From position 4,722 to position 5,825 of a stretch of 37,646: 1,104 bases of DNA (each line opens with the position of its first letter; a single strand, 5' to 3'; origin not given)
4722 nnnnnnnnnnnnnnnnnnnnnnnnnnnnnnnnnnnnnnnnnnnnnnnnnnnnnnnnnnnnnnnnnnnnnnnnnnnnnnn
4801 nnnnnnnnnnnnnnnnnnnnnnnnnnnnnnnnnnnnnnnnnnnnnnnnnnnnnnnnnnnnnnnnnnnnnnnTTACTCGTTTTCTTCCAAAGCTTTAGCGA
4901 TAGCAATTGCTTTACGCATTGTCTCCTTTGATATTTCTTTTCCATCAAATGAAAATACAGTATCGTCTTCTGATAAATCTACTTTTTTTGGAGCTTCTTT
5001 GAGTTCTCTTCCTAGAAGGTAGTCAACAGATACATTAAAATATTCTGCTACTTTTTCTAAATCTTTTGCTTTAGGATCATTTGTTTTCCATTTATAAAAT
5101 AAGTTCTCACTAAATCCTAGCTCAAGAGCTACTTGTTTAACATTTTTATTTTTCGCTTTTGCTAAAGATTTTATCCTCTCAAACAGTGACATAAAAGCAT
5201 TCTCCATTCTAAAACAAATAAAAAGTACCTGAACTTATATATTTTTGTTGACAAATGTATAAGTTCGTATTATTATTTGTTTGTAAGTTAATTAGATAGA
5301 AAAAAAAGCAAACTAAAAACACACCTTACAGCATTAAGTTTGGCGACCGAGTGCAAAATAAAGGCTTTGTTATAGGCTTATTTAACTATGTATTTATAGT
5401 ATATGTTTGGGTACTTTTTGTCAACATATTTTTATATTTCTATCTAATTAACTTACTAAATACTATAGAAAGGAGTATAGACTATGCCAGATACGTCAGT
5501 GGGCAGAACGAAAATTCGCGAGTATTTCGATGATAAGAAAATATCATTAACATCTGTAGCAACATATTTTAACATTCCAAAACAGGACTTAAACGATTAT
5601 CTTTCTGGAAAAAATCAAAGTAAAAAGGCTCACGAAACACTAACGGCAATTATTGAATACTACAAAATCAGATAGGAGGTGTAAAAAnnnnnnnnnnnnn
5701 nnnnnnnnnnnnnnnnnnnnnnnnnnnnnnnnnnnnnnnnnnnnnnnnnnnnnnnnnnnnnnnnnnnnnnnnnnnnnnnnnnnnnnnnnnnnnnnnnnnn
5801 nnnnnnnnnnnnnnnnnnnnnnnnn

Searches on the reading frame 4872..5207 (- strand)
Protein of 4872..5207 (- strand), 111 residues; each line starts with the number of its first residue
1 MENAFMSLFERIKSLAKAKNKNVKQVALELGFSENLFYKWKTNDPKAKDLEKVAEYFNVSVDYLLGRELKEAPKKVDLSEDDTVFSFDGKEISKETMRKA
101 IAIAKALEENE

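Call 8: search_protein_families(library=pfam, proteins=[window:4872-5207:-], max_evalue=0.01)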
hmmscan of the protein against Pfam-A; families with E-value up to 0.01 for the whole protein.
window:4872-5207:- (111 aa): 5 families
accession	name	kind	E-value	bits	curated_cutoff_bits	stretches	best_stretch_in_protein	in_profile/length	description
PF12844.13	HTH_19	-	9.1e-09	35.5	30.2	1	10-65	2-59/64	Helix-turn-helix domain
PF13443.12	HTH_26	-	1.9e-05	25.2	22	1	11-66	1-59/63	Cro/C1-type HTH DNA-binding domain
PF01381.28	HTH_3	-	0.00014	22.3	23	1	12-64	1-55/55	Helix-turn-helix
PF01527.26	HTH_Tnp_1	-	0.00043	20.9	24.1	1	20-44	23-47/75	Transposase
PF00165.29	HTH_AraC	-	0.0043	17.6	26.6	0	19-39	7-27/42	Bacterial regulatory helix-turn-helix proteins, AraC family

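Call 75: search_protein_families(library=phrogs, proteins=[window:4872-5192:-], max_evalue=0.001)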
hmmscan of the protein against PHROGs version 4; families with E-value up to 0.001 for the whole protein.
window:4872-5192:- (106 aa): 7 families
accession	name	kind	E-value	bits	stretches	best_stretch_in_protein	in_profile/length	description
phrog_8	-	transcription regulation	7.8e-22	79.2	1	1-102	75-208/346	transcriptional regulator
phrog_18248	-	transcription regulation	3.7e-11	43.6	1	1-60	1-60/264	transcriptional regulator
phrog_4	-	transcription regulation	3.5e-07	30.5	1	2-77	136-210/400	transcriptional repressor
phrog_2967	-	transcription regulation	2.3e-06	28.3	1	5-70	13-78/225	transcriptional regulator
phrog_1994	-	DNA, RNA and nucleotide metabolism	8.1e-06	26.9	1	5-65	2-64/170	DNA binding protein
phrog_2439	-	transcription regulation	0.00026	21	1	5-72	10-79/367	transcriptional regulator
phrog_34939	-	unknown function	0.00096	19.8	0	5-63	12-73/280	-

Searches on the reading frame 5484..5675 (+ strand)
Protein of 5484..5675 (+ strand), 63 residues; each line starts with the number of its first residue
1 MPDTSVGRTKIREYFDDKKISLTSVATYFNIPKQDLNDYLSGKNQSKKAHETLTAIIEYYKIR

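Call 8: search_protein_families(library=pfam, proteins=[window:5484-5675:+], max_evalue=0.01)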
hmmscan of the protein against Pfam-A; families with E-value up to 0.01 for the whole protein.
window:5484-5675:+ (63 aa): 1 family
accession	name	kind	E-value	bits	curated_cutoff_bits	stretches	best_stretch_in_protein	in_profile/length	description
PF20317.4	HTH_60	-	0.01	16.7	24.1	0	8-52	7-51/140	Helix-turn-helix domain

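Call 75: search_protein_families(library=phrogs, proteins=[window:5484-5675:+], max_evalue=0.001)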
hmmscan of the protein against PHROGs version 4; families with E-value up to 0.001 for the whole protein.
window:5484-5675:+ (63 aa): 2 families
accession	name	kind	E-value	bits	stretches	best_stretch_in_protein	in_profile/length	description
phrog_1337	-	DNA, RNA and nucleotide metabolism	1.4e-08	35.4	1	1-62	9-70/316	DNA binding protein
phrog_925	-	DNA, RNA and nucleotide metabolism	0.00029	21.5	1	9-53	7-53/67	HTH DNA binding protein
